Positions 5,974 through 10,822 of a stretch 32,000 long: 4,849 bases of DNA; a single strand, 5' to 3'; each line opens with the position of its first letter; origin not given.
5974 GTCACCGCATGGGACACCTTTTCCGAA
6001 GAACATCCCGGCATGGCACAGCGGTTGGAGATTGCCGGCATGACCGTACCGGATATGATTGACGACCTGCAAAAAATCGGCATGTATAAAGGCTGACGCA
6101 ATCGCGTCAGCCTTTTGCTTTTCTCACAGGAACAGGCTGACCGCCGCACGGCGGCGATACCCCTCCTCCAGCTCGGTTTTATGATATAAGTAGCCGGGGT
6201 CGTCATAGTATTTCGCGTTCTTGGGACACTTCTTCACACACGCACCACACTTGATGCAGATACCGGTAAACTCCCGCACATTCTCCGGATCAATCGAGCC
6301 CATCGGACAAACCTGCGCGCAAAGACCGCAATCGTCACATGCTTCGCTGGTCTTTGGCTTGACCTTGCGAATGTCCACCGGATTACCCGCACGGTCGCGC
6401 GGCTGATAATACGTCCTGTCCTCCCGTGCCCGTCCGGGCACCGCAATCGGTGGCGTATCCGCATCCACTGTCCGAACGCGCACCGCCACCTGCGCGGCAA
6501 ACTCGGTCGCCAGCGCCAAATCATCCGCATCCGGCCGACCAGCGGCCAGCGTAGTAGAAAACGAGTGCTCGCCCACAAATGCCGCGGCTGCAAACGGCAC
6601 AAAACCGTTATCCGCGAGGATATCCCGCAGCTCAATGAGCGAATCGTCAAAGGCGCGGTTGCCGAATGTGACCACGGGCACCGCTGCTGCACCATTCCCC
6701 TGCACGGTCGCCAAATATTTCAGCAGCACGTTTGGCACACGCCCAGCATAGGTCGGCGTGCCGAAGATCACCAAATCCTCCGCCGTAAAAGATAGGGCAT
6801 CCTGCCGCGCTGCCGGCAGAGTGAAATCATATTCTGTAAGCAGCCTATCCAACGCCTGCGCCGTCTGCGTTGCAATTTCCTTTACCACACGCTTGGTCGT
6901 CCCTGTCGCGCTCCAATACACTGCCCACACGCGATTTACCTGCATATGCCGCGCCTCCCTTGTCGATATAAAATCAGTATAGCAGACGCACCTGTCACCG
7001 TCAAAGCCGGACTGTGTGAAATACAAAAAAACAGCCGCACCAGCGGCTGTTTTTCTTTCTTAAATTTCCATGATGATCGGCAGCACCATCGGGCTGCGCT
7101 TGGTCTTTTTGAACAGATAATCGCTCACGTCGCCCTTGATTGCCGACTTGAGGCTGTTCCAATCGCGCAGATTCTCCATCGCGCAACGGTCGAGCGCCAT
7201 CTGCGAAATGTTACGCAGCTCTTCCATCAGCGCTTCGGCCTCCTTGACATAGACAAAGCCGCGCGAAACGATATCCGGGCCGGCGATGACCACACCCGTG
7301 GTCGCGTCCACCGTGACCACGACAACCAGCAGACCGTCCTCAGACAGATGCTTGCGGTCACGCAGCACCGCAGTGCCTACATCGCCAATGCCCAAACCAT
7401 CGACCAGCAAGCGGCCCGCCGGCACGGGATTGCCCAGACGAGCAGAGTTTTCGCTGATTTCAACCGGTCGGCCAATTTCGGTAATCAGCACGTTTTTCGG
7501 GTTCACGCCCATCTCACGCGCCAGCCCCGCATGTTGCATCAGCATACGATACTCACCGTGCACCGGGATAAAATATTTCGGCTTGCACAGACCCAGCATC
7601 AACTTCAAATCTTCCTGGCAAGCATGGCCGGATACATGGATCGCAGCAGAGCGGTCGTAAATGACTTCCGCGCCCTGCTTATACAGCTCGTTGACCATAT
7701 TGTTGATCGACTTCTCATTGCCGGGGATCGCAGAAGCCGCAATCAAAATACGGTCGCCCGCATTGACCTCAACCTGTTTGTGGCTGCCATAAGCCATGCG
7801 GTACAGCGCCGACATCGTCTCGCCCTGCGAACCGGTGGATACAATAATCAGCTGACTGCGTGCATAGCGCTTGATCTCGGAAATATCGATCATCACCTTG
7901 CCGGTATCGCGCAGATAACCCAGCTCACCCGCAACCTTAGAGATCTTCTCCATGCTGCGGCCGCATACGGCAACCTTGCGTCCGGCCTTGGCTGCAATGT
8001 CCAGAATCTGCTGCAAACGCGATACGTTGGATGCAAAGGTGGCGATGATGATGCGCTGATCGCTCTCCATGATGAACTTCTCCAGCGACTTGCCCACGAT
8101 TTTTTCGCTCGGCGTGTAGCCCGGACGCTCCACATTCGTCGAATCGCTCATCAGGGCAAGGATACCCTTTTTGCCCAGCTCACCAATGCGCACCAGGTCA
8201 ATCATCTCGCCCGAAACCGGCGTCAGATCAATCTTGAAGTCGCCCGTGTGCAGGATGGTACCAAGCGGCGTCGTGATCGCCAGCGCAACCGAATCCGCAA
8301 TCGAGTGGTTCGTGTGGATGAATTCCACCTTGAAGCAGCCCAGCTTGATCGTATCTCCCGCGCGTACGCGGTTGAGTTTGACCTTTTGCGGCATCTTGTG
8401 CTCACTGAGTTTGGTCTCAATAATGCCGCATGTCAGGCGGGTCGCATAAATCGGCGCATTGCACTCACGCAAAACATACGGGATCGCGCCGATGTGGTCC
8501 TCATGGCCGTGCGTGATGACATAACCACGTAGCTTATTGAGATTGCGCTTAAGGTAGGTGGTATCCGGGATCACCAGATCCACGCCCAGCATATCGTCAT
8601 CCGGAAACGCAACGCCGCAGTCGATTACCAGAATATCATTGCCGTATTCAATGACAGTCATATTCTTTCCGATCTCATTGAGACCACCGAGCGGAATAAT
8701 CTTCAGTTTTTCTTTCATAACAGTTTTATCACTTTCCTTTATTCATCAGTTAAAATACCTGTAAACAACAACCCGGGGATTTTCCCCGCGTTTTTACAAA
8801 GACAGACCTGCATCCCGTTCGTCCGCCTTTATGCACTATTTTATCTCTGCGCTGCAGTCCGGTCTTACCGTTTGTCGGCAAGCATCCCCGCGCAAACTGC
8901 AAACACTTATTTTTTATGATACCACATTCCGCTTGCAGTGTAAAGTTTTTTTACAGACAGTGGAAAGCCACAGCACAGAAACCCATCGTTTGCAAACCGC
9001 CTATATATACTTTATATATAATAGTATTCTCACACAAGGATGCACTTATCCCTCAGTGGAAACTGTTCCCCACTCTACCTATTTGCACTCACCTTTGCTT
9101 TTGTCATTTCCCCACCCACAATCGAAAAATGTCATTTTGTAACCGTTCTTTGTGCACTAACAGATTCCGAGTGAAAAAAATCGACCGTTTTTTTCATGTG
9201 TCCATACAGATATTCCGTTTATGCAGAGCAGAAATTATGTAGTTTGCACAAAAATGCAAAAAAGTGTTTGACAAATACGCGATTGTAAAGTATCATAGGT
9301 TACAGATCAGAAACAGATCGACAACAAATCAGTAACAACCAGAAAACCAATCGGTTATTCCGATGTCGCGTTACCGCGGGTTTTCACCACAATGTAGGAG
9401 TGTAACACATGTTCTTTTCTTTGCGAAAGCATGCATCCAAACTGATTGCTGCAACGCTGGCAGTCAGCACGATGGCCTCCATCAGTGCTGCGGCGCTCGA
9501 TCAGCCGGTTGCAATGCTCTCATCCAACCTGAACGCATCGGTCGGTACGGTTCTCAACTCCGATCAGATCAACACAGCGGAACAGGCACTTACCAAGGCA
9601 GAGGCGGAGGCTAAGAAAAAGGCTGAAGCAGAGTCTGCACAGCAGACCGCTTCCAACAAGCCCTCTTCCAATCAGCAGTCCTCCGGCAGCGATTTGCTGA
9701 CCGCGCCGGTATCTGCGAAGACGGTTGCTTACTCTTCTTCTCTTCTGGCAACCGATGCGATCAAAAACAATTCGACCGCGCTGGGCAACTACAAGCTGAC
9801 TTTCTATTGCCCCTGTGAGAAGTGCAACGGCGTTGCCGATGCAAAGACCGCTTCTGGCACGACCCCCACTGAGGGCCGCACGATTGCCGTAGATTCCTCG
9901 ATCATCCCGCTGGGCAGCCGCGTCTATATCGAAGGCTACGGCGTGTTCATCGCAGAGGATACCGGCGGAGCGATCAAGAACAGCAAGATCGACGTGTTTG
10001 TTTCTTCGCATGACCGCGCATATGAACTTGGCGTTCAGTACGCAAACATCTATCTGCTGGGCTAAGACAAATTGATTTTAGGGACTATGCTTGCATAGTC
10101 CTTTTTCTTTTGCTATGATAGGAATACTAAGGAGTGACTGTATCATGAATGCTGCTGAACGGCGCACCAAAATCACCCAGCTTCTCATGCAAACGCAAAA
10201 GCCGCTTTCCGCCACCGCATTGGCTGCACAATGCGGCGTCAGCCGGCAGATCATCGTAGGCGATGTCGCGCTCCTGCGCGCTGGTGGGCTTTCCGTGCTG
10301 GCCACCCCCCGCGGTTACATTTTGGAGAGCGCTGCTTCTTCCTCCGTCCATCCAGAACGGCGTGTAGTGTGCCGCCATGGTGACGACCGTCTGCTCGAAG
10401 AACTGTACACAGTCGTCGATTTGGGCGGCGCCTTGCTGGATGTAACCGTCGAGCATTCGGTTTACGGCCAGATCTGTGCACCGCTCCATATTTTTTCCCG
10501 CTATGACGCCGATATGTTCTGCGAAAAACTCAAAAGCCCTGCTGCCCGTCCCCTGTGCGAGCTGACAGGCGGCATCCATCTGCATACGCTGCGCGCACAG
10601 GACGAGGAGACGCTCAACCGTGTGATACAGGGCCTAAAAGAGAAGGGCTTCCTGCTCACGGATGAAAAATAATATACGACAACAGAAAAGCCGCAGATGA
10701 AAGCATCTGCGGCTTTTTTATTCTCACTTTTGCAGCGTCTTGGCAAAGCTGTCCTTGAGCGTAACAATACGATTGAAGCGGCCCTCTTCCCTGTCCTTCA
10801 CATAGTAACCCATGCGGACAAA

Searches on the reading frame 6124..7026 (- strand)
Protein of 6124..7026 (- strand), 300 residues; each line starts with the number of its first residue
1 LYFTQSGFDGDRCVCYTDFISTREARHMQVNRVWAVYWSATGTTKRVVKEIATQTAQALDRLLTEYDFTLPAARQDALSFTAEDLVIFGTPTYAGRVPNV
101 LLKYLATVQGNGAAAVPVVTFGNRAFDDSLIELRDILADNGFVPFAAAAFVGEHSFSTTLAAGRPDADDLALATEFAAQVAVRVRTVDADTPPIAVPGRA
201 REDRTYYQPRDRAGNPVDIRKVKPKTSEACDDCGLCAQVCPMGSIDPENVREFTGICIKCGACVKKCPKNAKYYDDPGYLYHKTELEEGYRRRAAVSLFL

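Call 35: search_protein_families(library=pfam, proteins=[window:6124-7026:-])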
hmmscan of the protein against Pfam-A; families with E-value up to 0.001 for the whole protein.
window:6124-7026:- (300 aa): 15 families
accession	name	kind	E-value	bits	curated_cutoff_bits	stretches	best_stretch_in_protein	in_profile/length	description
PF13187.11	Fer4_9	-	5.8e-10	39.5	27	1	229-271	1-51/52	4Fe-4S dicluster domain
PF00037.32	Fer4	-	5.8e-09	35.8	21.1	2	256-271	7-22/24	4Fe-4S binding domain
PF12838.12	Fer4_7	-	5.1e-08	33.7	27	1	230-271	2-52/52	4Fe-4S dicluster domain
PF13183.11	Fer4_8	-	7.7e-08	33.2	27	0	204-243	24-67/68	4Fe-4S dicluster domain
PF13484.11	Fer4_16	-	8e-08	33.4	30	0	257-271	2-16/66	4Fe-4S double cluster binding domain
PF13534.11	Fer4_17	-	2.7e-07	31.4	22.2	0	257-286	2-31/61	4Fe-4S dicluster domain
PF13237.11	Fer4_10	-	3.5e-07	30.5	25.5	1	227-268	6-53/53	4Fe-4S dicluster domain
PF12837.12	Fer4_6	-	4.1e-07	30.1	25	1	228-245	7-24/24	4Fe-4S binding domain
PF12798.12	Fer4_3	-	7e-06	26.9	27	0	257-271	1-15/15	4Fe-4S binding domain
PF12724.12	Flavodoxin_5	-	9.7e-06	26.4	27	1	36-108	3-69/145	Flavodoxin domain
PF12800.12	Fer4_4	-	1.1e-05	25.8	24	0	256-269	3-16/17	4Fe-4S binding domain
PF12797.12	Fer4_2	-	3.6e-05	23.9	24.5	0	256-268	9-21/22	4Fe-4S binding domain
PF14697.11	Fer4_21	-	3.9e-05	24.1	35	0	221-245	32-57/59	4Fe-4S dicluster domain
PF07972.16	Flavodoxin_NdrI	-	0.00028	21.4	27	1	36-144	2-101/120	NrdI Flavodoxin like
PF13746.11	Fer4_18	-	0.00046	20.8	27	0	220-269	51-97/114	4Fe-4S dicluster domain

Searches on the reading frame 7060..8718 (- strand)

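Call 35: search_protein_families(library=pfam, proteins=[window:7060-8718:-])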
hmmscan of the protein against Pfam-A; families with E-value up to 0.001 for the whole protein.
window:7060-8718:- (552 aa): 5 families
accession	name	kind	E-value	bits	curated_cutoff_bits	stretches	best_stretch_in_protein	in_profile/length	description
PF22505.1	RNase_J_b_CASP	-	1.7e-47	160.8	27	1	221-345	2-126/126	Ribonuclease J, beta-CASP domain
PF17770.6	RNase_J_C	-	1.5e-35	122.7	23.8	1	451-552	1-102/102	Ribonuclease J C-terminal domain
PF00753.33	Lactamase_B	-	3e-13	50.6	22.7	1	18-161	6-150/196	Metallo-beta-lactamase superfamily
PF07521.17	RMMBL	-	1.3e-12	48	21.6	1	360-406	11-59/63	Zn-dependent metallo-hydrolase RNA specificity domain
PF12706.13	Lactamase_B_2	-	2e-09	37.8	27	1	54-162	23-144/200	Beta-lactamase superfamily domain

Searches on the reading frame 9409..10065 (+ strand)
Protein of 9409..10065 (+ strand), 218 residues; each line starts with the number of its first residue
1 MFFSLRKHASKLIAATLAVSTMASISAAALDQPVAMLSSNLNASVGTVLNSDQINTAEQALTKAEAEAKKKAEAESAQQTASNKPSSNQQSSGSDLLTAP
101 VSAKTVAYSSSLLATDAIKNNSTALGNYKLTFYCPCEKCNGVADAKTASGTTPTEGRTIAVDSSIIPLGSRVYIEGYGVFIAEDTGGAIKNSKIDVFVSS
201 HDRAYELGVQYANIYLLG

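Call 35: search_protein_families(library=pfam, proteins=[window:9409-10065:+])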
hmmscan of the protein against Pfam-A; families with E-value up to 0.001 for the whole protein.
window:9409-10065:+ (218 aa): 1 family
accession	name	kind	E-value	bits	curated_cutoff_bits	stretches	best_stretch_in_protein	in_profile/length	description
PF06725.17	3D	-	8.5e-20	71.2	23.8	1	157-217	1-71/72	3D domain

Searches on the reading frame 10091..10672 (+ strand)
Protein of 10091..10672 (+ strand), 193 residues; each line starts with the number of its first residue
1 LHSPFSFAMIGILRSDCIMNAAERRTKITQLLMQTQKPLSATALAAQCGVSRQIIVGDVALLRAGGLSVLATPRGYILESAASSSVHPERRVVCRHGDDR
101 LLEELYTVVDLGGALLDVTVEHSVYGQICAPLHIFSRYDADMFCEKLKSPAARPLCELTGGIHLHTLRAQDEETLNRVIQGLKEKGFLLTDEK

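Call 35: search_protein_families(library=pfam, proteins=[window:10091-10672:+])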
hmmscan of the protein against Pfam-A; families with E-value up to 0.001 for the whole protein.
window:10091-10672:+ (193 aa): 2 families
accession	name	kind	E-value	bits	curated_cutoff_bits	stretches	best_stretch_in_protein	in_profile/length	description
PF02829.19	3H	-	7.1e-32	109.9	25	1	92-188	1-97/97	3H domain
PF08279.18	HTH_11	-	2.3e-13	50.3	25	1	24-77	1-55/55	HTH domain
